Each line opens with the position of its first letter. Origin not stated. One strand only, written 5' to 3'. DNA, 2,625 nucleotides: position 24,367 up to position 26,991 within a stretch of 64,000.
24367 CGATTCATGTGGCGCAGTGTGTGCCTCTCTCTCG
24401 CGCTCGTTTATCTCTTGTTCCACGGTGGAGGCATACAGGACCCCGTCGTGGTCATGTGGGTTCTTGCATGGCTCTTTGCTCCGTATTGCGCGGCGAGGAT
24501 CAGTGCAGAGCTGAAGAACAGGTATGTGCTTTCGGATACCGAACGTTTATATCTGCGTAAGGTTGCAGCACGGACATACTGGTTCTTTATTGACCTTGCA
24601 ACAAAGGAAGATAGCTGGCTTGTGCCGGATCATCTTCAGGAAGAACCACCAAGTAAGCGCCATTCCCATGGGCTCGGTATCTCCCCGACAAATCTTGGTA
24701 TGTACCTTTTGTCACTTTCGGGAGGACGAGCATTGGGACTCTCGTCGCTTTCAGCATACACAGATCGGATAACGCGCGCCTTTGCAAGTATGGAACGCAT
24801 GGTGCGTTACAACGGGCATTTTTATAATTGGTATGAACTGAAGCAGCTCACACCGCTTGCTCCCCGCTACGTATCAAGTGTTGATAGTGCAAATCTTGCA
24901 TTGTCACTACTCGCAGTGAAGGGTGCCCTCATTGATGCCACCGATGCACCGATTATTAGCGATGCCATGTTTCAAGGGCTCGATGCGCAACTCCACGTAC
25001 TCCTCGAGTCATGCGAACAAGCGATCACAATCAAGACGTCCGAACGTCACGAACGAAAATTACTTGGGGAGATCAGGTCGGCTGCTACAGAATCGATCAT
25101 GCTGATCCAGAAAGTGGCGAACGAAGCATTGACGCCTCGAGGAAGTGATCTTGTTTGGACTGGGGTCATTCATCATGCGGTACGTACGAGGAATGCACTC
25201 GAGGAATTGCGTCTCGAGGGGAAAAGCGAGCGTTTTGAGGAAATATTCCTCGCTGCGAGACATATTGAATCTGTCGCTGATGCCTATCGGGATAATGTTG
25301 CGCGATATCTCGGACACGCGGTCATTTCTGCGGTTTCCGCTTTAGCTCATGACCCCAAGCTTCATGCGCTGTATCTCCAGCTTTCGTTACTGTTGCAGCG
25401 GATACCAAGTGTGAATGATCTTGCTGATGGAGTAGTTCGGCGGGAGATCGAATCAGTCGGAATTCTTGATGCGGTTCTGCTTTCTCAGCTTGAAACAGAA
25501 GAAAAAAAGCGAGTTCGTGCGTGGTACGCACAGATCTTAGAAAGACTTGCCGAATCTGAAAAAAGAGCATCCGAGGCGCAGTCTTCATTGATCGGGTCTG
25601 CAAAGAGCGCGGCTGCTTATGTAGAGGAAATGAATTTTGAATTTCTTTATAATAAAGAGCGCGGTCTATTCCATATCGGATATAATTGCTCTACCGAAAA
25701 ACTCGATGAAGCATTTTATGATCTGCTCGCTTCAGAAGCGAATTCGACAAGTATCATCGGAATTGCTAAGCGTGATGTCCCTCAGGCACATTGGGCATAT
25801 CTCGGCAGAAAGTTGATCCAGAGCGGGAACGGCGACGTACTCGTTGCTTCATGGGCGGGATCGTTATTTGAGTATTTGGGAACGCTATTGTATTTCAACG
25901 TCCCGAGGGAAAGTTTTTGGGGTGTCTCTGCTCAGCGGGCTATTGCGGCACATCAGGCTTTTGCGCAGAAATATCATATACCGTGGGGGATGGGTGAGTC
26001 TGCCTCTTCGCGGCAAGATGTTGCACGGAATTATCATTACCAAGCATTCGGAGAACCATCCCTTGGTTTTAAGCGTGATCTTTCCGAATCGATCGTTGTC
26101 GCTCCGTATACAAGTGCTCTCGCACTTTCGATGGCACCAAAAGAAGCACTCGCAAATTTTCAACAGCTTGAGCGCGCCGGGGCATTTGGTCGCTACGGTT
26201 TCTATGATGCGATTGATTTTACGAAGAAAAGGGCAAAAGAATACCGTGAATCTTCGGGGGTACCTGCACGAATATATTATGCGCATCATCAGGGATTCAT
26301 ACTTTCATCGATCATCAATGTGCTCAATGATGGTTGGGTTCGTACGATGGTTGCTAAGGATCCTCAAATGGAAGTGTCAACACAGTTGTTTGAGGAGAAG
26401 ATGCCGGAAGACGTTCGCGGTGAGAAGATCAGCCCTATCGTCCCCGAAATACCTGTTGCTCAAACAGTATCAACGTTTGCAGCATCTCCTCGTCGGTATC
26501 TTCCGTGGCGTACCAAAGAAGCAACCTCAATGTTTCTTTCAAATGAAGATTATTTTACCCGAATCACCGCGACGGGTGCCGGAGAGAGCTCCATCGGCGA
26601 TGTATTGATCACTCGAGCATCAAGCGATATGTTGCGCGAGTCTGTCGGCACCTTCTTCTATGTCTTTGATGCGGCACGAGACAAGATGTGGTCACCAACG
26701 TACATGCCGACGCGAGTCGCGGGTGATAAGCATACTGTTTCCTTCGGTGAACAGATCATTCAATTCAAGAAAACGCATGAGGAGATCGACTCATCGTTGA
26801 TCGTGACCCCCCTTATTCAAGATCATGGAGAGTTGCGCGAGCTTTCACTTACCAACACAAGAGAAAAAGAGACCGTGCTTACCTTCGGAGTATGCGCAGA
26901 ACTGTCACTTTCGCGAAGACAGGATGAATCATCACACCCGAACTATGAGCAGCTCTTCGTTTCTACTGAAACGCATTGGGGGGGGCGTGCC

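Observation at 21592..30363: Giant (2923 aa, 8.8 kb) cyclic beta-1,2-glucan synthase in an otherwise streamlined gene neighbourhood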

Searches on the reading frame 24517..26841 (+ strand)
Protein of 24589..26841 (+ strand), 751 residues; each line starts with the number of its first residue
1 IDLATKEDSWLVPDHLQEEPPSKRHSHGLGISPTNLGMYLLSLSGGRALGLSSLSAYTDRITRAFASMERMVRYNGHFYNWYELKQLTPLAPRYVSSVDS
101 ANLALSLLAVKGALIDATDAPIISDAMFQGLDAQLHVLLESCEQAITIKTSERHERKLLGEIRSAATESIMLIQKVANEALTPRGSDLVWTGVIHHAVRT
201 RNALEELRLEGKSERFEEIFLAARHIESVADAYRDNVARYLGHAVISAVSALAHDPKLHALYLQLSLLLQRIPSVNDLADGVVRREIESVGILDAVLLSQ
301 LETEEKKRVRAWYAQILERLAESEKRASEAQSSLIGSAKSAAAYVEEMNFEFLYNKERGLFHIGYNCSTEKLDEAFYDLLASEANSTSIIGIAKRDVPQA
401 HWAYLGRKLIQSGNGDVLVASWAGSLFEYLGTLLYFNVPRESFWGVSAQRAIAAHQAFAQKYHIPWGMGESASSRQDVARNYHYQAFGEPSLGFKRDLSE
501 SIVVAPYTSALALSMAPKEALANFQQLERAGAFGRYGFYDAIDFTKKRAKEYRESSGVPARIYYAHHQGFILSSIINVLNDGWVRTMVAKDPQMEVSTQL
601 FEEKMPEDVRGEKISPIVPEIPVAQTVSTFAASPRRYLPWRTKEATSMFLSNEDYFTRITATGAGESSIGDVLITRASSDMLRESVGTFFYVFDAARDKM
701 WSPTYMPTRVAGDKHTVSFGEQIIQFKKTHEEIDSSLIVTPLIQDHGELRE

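Call 27: search_solved_structures(query=window:24589-26841:+, max_evalue=1e-20, show_alignments=3)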
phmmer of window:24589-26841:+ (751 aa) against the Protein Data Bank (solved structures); distinct sequences matched with E-value up to 1e-20: 3.
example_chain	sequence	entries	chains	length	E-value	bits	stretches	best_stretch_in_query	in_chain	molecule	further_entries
8rf9_A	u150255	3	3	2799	2.9e-96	326.6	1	347-736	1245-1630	Cyclic beta 1-2 glucan synthetase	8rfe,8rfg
8rf0_A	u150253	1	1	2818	3e-96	326.5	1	347-736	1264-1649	Cyclic beta-(1,2)-glucan synthase NdvB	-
8wy1_A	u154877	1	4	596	2.3e-85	290.5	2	303-607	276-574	Glycosyltransferase 36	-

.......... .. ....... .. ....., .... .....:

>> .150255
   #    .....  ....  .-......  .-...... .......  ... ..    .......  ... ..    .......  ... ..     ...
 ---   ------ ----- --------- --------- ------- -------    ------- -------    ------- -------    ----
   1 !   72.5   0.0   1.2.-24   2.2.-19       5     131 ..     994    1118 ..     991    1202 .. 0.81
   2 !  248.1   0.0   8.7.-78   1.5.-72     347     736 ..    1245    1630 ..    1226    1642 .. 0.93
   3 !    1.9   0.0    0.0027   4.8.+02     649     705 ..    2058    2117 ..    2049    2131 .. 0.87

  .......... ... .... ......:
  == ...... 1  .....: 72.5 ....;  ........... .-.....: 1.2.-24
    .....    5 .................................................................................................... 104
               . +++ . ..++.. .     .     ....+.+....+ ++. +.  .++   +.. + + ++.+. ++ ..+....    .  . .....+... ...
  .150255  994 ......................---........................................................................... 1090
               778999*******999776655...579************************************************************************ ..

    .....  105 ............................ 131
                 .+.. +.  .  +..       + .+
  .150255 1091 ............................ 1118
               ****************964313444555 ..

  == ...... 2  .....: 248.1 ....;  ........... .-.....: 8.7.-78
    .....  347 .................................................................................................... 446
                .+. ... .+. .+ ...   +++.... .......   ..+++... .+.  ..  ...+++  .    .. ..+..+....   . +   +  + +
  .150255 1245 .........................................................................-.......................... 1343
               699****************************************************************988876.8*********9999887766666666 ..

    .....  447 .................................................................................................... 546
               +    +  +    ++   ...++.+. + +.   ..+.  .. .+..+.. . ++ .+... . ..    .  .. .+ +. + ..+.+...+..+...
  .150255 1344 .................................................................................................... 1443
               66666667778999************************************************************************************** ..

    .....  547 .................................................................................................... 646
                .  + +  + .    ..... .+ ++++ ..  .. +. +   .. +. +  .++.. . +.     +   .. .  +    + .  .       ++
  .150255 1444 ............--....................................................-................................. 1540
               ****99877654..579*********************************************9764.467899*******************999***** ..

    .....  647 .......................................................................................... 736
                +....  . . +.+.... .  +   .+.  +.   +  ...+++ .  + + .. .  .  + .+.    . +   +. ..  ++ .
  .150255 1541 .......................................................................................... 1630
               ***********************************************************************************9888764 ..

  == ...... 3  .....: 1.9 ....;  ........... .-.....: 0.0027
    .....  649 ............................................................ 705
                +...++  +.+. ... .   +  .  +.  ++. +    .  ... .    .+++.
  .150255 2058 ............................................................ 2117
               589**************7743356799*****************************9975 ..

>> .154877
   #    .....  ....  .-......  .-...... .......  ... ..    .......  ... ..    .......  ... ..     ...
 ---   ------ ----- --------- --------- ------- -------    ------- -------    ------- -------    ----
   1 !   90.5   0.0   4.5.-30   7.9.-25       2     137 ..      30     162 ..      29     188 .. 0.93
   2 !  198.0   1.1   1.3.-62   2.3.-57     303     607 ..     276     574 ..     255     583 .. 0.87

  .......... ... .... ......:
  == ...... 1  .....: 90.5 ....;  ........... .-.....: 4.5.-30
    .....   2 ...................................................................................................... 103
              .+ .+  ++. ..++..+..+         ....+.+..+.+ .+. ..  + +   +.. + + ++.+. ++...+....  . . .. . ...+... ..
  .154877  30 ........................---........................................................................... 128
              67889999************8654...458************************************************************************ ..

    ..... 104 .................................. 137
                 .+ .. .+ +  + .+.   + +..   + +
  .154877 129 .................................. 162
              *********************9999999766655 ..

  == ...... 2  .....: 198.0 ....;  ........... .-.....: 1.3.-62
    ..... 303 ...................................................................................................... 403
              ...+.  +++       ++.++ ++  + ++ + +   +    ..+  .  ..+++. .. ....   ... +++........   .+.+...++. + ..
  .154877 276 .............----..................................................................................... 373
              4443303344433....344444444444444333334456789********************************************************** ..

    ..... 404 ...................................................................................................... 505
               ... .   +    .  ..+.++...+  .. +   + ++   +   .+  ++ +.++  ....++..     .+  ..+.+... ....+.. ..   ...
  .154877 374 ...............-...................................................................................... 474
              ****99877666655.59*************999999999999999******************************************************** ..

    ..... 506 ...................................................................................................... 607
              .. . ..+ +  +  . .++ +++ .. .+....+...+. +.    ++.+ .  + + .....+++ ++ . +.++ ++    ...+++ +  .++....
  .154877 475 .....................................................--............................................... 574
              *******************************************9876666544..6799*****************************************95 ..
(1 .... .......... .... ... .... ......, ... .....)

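Call 84: predict_structure(alignment_id=A1)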
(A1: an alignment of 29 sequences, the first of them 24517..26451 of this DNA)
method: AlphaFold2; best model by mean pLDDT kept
length: 645 residues; sequences in the alignment: 29
mean_pLDDT: 93.0   pTM: 0.93
mean pLDDT of the five models: 93.0, 92.9, 91.3, 91.2, 91.2
residues with pLDDT >= 90: 535; 70-90: 91; 50-70: 13; < 50: 6
segments of 3 or more residues with pLDDT < 50: 641-645
pLDDT, mean of each block of 10 residues (from residue 1): 87 98 90 86 70 86 98 97 97 97 94 95 98 98 97 97 94 83 96 94 90 96 95 84 94 96 96 88 95 97 98 96 94 96 98 98 98 97 96 95 92 97 94 93 93 95 94 97 95 92 85 90 91 97 98 94 96 84 95 98 97 94 91 79 33
secondary structure, 60 per line:
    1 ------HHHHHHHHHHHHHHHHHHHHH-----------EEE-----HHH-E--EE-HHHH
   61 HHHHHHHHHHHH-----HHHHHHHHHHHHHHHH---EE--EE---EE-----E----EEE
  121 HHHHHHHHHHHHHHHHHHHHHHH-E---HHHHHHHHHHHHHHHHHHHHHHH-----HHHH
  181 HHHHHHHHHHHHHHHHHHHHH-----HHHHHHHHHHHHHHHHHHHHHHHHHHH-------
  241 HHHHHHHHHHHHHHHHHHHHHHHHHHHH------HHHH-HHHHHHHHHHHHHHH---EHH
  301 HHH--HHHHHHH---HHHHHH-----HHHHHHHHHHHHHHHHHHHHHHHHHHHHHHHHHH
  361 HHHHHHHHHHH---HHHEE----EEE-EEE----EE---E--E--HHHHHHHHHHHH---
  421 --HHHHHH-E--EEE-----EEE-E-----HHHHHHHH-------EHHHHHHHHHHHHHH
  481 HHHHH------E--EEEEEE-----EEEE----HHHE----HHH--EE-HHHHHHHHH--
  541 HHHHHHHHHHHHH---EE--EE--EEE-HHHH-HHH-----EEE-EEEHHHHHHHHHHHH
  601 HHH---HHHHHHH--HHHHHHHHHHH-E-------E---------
elements in order: H7-27 E39-41 H57-72 H78-93 E118-120 H121-143 H149-171 H177-201 H207-233 H241-268 H275-278 H280-294 H299-303 H306-312 H316-321 H327-371 E384-386 E388-390 H406-417 H423-428 E433-435 E441-443 H451-458 H467-485 E495-500 E506-509 H530-538 H541-553 E565-567 H569-572 E582-584 E586-588 H589-603 H607-613 H616-626

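Call 86: fold_search(model_id=the predicted structure, library=pdb)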
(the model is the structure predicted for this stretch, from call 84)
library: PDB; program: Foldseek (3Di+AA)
matches with E <= 10: 908; with E <= 0.001: 19
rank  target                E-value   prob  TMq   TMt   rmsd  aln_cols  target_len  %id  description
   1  8wy1_B                3.2e-38  1.00  0.81  0.90   4.1       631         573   29  The structure of cyclization domain in cyclic beta-1,2-glucan synthase from Thermoanaerobacter italicus (released 2024-02-14)
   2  8wy1_A                2.5e-37  1.00  0.80  0.90   4.1       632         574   29  The structure of cyclization domain in cyclic beta-1,2-glucan synthase from Thermoanaerobacter italicus (released 2024-02-14)
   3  8rfe_A                1.3e-31  1.00  0.75  0.18   5.7       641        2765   29  CgsiGP2 sample in nanodisc (released 2024-03-20)
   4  8rf9                  1.8e-31  1.00  0.74  0.19   5.7       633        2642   29  CgsiGP1 sample in nanodisc (released 2024-03-20)
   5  8rf0_A                7.3e-30  1.00  0.76  0.18   5.7       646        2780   28  WT-CGS sample in nanodisc (released 2024-03-20)
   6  8xuj_A                3.8e-12  1.00  0.51  0.75   5.0       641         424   12  Structure of beta-1,2-glucanase from Endozoicomonas elysicola (EeSGL1, ligand-free) (released 2025-01-22)
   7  8xuj_B                4.5e-12  1.00  0.50  0.74   6.5       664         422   13  Structure of beta-1,2-glucanase from Endozoicomonas elysicola (EeSGL1, ligand-free) (released 2025-01-22)
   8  5gzh_A                7.5e-11  1.00  0.50  0.74   7.8       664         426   11  Endo-beta-1,2-glucanase from Chitinophaga pinensis - ligand free form (released 2017-03-15)
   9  5gzk_A                7.9e-11  1.00  0.52  0.77   6.7       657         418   11  Endo-beta-1,2-glucanase from Chitinophaga pinensis - sophorotriose and glucose complex (released 2017-03-15)
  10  4qt9_A                9.4e-11  1.00  0.51  0.78   5.4       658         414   12  Crystal structure of a putative glucoamylase (BACCAC_03554) from Bacteroides caccae ATCC 43185 at 2.05 A resolution (released 2014-08-06)
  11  4qt9_B                1.2e-10  1.00  0.51  0.78   5.4       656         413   12  Crystal structure of a putative glucoamylase (BACCAC_03554) from Bacteroides caccae ATCC 43185 at 2.05 A resolution (released 2014-08-06)
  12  3eu8_A                1.7e-10  1.00  0.50  0.74   8.0       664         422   12  Crystal structure of putative glucoamylase (YP_210071.1) from Bacteroides fragilis NCTC 9343 at 2.12 A resolution (released 2008-10-21)
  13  8xul_A                5.0e-10  1.00  0.49  0.70   8.4       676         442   12  Structure of beta-1,2-glucanase from Xanthomonas campestris pv. campestris (beta-1,2-glucoheptasaccharide complex)-E23 (released 2025-01-22)
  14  4gl3                  3.5e-08  1.00  0.48  0.72   8.7       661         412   11  Crystal structure of a putative glucoamylase (BACUNI_03963) from Bacteroides uniformis ATCC 8492 at 2.01 A resolution (released 2012-08-29)
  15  5z06_B                1.6e-07  1.00  0.46  0.43   9.1       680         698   10  Crystal structure of beta-1,2-glucanase from Parabacteroides distasonis (released 2018-05-30)
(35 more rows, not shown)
